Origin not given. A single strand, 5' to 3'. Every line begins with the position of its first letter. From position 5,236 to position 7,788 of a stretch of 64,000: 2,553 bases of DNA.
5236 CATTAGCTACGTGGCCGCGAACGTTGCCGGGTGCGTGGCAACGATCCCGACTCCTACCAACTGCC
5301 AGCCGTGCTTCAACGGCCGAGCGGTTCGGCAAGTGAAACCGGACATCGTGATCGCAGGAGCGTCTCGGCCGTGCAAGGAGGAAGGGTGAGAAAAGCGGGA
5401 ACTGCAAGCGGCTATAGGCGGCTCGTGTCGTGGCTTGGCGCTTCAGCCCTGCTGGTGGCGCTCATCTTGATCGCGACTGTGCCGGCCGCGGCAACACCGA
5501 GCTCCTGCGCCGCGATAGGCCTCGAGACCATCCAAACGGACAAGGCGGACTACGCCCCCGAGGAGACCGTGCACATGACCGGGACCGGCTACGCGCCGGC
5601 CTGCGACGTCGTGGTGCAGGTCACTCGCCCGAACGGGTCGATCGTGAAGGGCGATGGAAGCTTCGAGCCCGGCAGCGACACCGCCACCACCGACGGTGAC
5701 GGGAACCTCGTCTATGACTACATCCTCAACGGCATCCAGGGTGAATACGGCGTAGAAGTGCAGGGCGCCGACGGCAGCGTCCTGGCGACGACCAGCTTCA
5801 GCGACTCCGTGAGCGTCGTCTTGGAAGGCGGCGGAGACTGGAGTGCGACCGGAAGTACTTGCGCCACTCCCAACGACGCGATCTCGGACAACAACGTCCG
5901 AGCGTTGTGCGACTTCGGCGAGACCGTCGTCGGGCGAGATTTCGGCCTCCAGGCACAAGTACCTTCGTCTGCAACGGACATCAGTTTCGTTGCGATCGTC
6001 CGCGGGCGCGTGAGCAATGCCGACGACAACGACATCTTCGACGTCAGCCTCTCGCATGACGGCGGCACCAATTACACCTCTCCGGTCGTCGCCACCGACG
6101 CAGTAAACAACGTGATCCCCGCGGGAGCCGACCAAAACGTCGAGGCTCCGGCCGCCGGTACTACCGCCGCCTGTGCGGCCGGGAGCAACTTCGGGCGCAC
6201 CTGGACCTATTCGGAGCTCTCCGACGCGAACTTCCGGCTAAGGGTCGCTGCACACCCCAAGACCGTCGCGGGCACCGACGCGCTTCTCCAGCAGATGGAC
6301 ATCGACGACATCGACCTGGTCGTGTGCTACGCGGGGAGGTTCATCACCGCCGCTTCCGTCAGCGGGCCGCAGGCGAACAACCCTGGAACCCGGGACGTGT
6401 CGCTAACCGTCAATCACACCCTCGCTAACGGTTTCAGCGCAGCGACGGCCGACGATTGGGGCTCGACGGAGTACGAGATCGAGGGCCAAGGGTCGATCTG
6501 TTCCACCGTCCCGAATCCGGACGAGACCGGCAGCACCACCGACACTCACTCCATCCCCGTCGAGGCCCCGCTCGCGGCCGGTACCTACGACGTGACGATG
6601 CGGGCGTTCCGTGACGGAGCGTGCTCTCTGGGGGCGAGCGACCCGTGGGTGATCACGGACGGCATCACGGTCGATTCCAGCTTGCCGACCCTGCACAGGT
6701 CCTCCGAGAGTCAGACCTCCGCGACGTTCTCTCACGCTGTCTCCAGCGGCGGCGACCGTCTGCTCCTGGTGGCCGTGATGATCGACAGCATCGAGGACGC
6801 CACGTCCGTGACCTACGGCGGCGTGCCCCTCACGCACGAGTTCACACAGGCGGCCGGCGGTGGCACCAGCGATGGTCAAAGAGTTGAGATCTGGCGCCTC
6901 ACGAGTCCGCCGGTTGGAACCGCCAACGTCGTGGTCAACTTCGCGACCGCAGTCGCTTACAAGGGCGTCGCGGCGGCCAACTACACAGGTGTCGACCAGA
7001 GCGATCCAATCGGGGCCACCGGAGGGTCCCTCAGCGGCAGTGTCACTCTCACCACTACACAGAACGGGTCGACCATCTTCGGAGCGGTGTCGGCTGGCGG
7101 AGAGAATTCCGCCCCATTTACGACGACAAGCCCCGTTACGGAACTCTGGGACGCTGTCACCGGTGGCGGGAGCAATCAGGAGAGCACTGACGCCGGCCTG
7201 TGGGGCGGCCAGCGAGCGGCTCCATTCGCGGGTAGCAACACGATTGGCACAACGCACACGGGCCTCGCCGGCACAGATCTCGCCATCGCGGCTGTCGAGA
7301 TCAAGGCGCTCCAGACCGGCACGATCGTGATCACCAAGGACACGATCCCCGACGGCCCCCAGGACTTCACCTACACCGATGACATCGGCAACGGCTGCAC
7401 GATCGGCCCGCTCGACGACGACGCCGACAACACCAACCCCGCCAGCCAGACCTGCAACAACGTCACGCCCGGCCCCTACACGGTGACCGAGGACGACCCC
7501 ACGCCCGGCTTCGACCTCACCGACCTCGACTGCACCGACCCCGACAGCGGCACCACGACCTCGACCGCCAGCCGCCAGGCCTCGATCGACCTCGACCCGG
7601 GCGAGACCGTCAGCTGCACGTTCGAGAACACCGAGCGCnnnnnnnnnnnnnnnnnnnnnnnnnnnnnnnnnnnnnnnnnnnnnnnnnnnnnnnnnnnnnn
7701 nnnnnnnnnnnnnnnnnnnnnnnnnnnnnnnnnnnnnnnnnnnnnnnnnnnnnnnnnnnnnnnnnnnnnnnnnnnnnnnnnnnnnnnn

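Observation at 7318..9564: Seven nucleotide-identical 321-bp in-frame tandem repeats inside giant gene 1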

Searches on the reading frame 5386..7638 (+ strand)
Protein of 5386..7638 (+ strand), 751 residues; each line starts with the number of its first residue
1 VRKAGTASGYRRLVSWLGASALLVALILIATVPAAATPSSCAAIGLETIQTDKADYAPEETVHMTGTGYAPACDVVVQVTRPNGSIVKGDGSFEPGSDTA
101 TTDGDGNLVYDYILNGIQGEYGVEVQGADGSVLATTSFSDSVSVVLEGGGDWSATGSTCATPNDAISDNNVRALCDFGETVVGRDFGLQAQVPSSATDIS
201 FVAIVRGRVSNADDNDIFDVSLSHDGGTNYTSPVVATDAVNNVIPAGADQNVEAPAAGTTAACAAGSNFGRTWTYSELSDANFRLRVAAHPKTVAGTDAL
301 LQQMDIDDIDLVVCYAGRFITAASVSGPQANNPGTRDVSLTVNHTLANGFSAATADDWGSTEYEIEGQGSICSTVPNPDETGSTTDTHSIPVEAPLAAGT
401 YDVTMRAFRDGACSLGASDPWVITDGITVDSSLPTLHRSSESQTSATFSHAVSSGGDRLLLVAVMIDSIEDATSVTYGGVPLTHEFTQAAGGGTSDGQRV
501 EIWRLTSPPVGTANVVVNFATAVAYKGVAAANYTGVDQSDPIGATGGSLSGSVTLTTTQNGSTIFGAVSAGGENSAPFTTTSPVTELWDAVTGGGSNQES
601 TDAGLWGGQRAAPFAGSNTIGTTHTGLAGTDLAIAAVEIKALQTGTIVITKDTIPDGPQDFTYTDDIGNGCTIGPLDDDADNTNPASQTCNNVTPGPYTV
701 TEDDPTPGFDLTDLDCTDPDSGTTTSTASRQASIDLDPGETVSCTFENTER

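Call 13: find_homologous_proteins(query=window:5386-7638:+, max_evalue=0.00001)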
Query seq(751 aa) (751 aa): 11 proteins with E <= 0.00001 among 8000 candidates.
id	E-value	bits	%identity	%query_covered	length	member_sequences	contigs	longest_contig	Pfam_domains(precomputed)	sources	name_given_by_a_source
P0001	2.0e-197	676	55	84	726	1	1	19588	PF02412.24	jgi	jgi:hypothetical protein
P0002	4.5e-60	222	57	14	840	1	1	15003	PF19407.6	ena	-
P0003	1.1e-58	217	62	14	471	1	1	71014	-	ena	-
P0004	3.2e-54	203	60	14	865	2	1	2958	PF19407.6,PF01835.26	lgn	-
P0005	3.0e-53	199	62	14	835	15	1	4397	PF19407.6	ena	-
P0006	1.2e-52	197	61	14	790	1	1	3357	PF19407.6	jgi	jgi:hypothetical protein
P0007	4.6e-39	153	57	15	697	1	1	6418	PF19407.6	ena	-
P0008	1.3e-38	151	68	15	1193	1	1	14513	-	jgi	jgi:hypothetical protein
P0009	1.1e-29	122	63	14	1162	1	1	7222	PF16640.12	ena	-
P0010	6.5e-10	56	32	17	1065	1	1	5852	PF17802.8,PF22898.3,PF24514.2,PF13620.13,PF22904.4,PF17210.10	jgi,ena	-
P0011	3.1e-7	47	34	16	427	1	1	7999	PF20674.4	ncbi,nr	ncbi:MAG: hypothetical protein H0U03_14370, partial [Actinobacteria bacterium]|nr:hypothetical prote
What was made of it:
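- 5815..7317 (+): About 500-residue head region of unknown fold. One homologue, P0001, at 55% identity (call 13).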

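Call 14: find_related_loci(query=window:5491-7317:+, collection=genome_contigs, flank=10000)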
Query seq(609 aa) (609 aa) in genome_contigs; peptide patterns used: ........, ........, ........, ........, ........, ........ (x = any residue, [..] = any of these).
62 stretches matched a pattern, but none encodes a relative of the query by tblastn (E <= 1e-3).
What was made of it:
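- Tried and rejected: Genome-collection scan with the head region: no relative found (call 14).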

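Call 15: find_encoding_contigs(protein=P0001, flank=10000, max_places=3)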
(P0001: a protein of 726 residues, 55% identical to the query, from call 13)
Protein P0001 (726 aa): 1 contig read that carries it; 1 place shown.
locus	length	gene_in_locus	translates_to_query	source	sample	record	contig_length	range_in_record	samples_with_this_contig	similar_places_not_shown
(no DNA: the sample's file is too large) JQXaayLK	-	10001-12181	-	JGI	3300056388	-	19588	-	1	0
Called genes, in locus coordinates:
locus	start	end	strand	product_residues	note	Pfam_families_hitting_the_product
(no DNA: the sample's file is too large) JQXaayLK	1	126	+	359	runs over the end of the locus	PF21959:DUF6923 (faint), PF24684:Vgb_lyase, PF08450:SGL (weak)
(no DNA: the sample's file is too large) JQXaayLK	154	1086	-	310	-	PF03193:RsgA_GTPase (faint), PF03308:MeaB, PF13191:AAA_16 (weak), PF00005:ABC_tran (faint), PF00009:GTP_EFTU (faint), PF02492:cobW (faint), PF03029:ATP_bind_1 (faint)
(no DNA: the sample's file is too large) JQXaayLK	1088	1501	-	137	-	PF02310:B12-binding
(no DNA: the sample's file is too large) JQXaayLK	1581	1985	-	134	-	PF00903:Glyoxalase, PF13468:Glyoxalase_3, PF13669:Glyoxalase_4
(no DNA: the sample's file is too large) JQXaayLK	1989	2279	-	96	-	-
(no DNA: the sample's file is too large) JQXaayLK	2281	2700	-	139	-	PF00903:Glyoxalase, PF13468:Glyoxalase_3, PF13669:Glyoxalase_4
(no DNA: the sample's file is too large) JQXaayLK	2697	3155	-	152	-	PF12867:DinB_2, PF11716:MDMPI_N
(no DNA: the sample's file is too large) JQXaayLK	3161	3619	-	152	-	PF08020:DUF1706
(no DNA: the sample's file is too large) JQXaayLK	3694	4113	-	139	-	PF01243:PNPOx_N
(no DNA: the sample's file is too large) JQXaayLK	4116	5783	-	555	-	PF01642:MM_CoA_mutase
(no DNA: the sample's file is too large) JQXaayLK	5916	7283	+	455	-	PF01699:Na_Ca_ex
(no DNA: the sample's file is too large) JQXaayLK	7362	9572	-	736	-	-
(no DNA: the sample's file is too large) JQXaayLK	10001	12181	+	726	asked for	PF02412:TSP_3 (faint)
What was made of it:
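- Tried and rejected: Word-indexed homology search with the N-terminal 751 aa: only one true head homologue (P0001, 55%), and its contig DNA was unavailable (calls 13, 15).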

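Call 38: search_solved_structures(query=window:5485-7317:+, max_evalue=1)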
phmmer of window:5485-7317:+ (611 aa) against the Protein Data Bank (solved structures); distinct sequences matched with E-value up to 1: 0.
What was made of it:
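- Tried and rejected: PDB sequence search of the head gave nothing (call 38).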

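Call 43: search_protein_families(library=pfam, proteins=[window:5485-7317:+], max_evalue=0.1)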
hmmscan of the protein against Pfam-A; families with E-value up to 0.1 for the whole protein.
window:5485-7317:+ (611 aa): 1 family
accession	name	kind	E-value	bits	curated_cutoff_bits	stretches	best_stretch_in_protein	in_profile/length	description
PF01835.25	MG2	-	0.051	14.4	32.8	0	16-105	4-94/96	MG2 domain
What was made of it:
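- On Fibrillar adhesin: The 500-residue head has no match (calls 38, 43).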

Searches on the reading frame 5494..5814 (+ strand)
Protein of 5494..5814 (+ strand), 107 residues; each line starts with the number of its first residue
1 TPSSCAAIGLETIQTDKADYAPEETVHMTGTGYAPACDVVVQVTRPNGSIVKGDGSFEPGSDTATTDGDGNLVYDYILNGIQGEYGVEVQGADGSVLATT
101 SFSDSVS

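Call 77: predict_structure(alignment_id=A5)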
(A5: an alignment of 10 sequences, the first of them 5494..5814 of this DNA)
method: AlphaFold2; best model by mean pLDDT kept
length: 107 residues; sequences in the alignment: 10
mean_pLDDT: 93.6   pTM: 0.85
mean pLDDT of the five models: 93.6, 92.6, 91.6, 91.3, 91.1
residues with pLDDT >= 90: 92; 70-90: 12; 50-70: 3; < 50: 0
segments of 3 or more residues with pLDDT < 50: none
pLDDT, mean of each block of 10 residues (from residue 1): 88 96 93 97 96 92 97 94 96 95 84
secondary structure, 60 per line:
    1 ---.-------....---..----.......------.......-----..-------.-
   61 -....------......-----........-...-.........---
elements in order: E12-15 E25-31 E38-44 E62-65 E72-77 E83-90 E96-104
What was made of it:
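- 5494..5814 (+): N-terminal 'tip' domain, a macroglobulin MG2-like beta-sandwich with a conserved Cys pair. AF2 pLDDT 93.6 (call 77).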

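Call 79: fold_search(model_id=the predicted structure, library=pdb)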
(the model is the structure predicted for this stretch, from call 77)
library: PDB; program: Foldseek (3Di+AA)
matches with E <= 10: 1944; with E <= 0.001: 60
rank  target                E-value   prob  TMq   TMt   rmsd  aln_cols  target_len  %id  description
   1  2p9r_B                1.3e-05  1.00  0.68  0.74   2.6       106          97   22  Human alpha2-macroglogulin is composed of multiple domains, as predicted by homology with complement component C3 (released 2007-08-21)
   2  2p9r_A                2.0e-05  1.00  0.66  0.69   2.5       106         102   23  Human alpha2-macroglogulin is composed of multiple domains, as predicted by homology with complement component C3 (released 2007-08-21)
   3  7zgj_A                3.4e-05  1.00  0.68  0.13   3.3       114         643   19  Trypanosoma brucei gambiense ISG65 in complex with human complement component C3 (released 2023-04-05)
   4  8eok_G                4.7e-05  1.00  0.69  0.13   3.0       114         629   20  Structure of the C3bB proconvertase in complex with lufaxin and factor Xa (released 2023-08-30)
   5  9u61_E                7.4e-05  1.00  0.65  0.05   3.7       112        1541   16  CP/MBL pathways C3 convertase C4b2a and C3 complex (released 2026-01-14)
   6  8uh2_A                1.0e-04  1.00  0.68  0.13   3.2       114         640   19  Complex of C3b with the inhibitor albicin (released 2024-05-08)
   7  8uin_A                1.1e-04  1.00  0.68  0.13   3.2       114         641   19  Structure of the C3bBb-albicin complex (released 2024-05-08)
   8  5fo7_A                1.3e-04  1.00  0.71  0.13   2.4       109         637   21  Crystal Structure of Human Complement C3b at 2.8 Angstrom resolution (released 2016-04-06)
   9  2wii_A                1.4e-04  1.00  0.71  0.13   4.0       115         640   21  Complement C3b in complex with factor H domains 1-4 (released 2009-06-09)
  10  9u61_C                1.5e-04  1.00  0.70  0.13   2.4       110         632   20  CP/MBL pathways C3 convertase C4b2a and C3 complex (released 2026-01-14)
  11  9qk2_F                1.5e-04  1.00  0.69  0.13   2.3       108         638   21  Structure of the Complement classical and lectin pathway C3 convertase in complex with substrate C3 (released 2025-12-24)
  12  6rur_A                1.5e-04  1.00  0.70  0.13   4.2       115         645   21  Structure of the SCIN stabilized C3bBb convertase bound to properdin (released 2019-08-21)
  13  2a74_D                1.7e-04  1.00  0.70  0.13   4.0       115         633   21  Human Complement Component C3c (released 2005-09-27)
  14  2qki_A                1.8e-04  1.00  0.71  0.14   2.5       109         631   21  Human C3c in complex with the inhibitor compstatin (released 2007-08-14)
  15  2ice_A                1.9e-04  1.00  0.71  0.13   2.1       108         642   20  CRIg bound to C3c (released 2006-11-07)
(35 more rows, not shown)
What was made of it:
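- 5494..5814 (+): Foldseek matches alpha2-macroglobulin/C3 MG domains at TM about 0.7, E 1e-5 (call 79).
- On Fibrillar adhesin: The tip is a generic MG2-like sandwich (calls 77, 79).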
